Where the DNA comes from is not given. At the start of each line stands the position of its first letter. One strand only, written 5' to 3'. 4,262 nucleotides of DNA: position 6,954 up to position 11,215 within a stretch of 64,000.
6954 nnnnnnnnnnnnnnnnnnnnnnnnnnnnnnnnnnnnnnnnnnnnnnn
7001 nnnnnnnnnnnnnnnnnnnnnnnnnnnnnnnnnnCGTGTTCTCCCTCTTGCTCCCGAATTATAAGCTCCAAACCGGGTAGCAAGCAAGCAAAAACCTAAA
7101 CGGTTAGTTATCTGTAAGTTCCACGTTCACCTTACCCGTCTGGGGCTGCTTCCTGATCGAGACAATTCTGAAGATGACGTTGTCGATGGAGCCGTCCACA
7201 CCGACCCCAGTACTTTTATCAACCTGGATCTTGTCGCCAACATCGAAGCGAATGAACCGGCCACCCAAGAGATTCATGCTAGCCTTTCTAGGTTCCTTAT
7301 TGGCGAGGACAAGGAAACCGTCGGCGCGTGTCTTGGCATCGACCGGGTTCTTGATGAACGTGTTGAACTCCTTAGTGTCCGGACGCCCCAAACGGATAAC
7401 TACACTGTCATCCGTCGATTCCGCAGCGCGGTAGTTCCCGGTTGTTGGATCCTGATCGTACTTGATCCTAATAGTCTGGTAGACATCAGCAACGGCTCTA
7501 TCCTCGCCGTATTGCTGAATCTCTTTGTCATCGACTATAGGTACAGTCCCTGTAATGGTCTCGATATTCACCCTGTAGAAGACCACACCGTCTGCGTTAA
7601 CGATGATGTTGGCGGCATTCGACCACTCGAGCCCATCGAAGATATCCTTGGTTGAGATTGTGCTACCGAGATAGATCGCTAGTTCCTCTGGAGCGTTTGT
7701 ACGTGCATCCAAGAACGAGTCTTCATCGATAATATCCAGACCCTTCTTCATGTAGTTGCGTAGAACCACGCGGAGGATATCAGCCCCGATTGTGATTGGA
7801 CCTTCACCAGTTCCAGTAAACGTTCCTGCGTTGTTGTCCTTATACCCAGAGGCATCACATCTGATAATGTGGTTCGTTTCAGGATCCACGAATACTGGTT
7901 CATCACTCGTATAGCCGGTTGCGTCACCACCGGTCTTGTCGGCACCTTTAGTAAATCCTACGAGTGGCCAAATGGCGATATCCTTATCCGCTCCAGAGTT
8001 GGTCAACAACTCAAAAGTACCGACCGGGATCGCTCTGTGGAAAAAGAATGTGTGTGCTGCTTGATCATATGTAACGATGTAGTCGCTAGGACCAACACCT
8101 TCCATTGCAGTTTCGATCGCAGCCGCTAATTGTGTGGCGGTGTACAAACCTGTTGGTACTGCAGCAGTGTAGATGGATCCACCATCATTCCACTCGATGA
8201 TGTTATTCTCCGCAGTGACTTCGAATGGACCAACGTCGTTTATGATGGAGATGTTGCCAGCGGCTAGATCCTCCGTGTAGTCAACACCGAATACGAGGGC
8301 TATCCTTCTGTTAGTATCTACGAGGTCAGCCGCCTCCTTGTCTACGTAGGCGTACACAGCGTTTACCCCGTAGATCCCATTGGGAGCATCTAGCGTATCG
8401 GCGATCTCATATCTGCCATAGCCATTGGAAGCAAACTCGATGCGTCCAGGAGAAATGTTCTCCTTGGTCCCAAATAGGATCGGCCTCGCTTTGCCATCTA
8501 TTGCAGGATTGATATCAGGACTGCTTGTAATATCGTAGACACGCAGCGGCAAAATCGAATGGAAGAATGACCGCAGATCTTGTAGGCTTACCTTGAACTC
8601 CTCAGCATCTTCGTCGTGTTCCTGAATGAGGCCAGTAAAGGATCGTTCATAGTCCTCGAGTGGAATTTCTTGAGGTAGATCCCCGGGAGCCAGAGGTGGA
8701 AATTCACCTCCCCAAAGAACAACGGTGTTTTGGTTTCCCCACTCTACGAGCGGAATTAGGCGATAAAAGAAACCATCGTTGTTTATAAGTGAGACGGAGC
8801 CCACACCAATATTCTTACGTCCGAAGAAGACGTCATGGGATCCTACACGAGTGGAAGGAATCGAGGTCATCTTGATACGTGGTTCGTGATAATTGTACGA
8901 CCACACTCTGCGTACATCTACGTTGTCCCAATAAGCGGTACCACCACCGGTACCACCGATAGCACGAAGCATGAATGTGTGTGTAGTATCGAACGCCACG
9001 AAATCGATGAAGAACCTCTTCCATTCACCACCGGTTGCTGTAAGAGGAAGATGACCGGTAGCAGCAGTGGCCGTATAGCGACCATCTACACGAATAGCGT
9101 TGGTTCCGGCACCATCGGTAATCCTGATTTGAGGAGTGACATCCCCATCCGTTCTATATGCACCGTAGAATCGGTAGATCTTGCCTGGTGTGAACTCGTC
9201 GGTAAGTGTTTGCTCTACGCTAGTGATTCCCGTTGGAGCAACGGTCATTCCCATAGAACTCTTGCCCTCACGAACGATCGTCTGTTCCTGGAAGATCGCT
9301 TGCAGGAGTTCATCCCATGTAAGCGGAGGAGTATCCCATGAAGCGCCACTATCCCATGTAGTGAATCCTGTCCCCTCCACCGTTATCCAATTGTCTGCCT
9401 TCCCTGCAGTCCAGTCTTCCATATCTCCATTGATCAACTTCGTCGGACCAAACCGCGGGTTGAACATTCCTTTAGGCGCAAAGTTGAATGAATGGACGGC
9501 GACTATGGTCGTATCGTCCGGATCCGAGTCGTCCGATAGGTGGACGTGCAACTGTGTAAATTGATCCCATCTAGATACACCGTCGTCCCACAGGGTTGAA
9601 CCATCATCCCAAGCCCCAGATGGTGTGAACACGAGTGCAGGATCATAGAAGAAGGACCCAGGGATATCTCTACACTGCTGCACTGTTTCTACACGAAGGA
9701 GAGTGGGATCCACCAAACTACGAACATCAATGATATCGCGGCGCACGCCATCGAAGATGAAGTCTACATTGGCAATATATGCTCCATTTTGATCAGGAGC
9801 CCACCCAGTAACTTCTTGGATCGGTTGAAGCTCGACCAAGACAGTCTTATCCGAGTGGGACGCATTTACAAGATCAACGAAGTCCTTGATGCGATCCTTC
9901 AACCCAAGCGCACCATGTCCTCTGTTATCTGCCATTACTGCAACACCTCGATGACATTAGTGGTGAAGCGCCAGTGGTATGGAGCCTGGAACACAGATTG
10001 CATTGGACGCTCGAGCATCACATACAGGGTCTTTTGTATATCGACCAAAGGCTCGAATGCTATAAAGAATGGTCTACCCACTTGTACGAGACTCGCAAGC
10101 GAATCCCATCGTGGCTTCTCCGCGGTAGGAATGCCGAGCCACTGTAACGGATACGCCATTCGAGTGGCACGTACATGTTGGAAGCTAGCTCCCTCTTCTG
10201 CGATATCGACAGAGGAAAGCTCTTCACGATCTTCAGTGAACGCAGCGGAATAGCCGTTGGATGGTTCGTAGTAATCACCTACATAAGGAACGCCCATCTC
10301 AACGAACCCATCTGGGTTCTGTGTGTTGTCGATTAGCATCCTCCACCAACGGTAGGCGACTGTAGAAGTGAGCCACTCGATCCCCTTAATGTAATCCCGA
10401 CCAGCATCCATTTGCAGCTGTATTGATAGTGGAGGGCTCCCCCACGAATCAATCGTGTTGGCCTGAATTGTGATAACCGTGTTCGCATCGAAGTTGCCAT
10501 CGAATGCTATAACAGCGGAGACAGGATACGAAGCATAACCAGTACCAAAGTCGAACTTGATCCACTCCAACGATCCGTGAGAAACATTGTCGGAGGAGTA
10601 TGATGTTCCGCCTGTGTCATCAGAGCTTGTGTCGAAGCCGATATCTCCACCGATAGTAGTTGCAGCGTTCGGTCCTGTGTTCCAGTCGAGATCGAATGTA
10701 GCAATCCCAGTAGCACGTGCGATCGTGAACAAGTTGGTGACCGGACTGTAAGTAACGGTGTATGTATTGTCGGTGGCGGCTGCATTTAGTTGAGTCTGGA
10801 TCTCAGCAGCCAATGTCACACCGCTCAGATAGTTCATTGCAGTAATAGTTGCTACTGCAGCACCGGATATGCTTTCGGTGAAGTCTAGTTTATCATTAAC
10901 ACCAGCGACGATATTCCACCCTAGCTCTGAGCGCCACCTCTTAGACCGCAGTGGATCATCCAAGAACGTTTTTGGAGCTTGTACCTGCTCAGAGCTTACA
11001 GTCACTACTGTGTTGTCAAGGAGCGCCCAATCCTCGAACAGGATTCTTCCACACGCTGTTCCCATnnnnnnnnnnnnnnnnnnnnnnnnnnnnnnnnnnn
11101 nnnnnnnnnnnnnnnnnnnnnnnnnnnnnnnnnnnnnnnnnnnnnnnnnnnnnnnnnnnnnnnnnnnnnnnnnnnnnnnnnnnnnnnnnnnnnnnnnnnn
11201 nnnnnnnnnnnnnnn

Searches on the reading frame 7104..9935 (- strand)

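Call 26: search_protein_families(library=pfam, proteins=[window:7104-9935:-], max_evalue=0.01)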
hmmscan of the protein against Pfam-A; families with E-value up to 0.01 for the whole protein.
window:7104-9935:- (943 aa): 0 families

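Call 27: search_protein_families(library=phrogs, proteins=[window:7104-9935:-], max_evalue=0.00001)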
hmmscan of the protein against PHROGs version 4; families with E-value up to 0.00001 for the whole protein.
window:7104-9935:- (943 aa): 1 family
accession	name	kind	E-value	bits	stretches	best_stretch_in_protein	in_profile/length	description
phrog_8917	-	unknown function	3.2e-07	30.1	0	372-499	149-265/613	-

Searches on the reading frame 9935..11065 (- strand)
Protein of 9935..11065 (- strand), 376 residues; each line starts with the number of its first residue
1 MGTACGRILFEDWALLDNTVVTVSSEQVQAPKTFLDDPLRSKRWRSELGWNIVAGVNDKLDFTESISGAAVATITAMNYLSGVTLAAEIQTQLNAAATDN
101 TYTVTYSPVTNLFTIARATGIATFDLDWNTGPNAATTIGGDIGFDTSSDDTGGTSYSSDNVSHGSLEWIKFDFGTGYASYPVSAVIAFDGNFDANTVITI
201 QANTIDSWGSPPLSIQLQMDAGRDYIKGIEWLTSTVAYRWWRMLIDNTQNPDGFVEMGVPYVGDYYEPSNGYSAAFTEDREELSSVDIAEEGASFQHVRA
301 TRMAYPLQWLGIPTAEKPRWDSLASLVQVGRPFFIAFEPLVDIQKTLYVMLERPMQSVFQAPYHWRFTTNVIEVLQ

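Call 26: search_protein_families(library=pfam, proteins=[window:9935-11065:-], max_evalue=0.01)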
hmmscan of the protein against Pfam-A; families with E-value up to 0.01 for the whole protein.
window:9935-11065:- (376 aa): 0 families

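Call 27: search_protein_families(library=phrogs, proteins=[window:9935-11065:-], max_evalue=0.00001)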
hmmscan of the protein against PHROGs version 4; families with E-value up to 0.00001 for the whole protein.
window:9935-11065:- (376 aa): 1 family
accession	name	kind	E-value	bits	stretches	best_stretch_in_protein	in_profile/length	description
phrog_8610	-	unknown function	5.3e-08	33.3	1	231-367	120-261/270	-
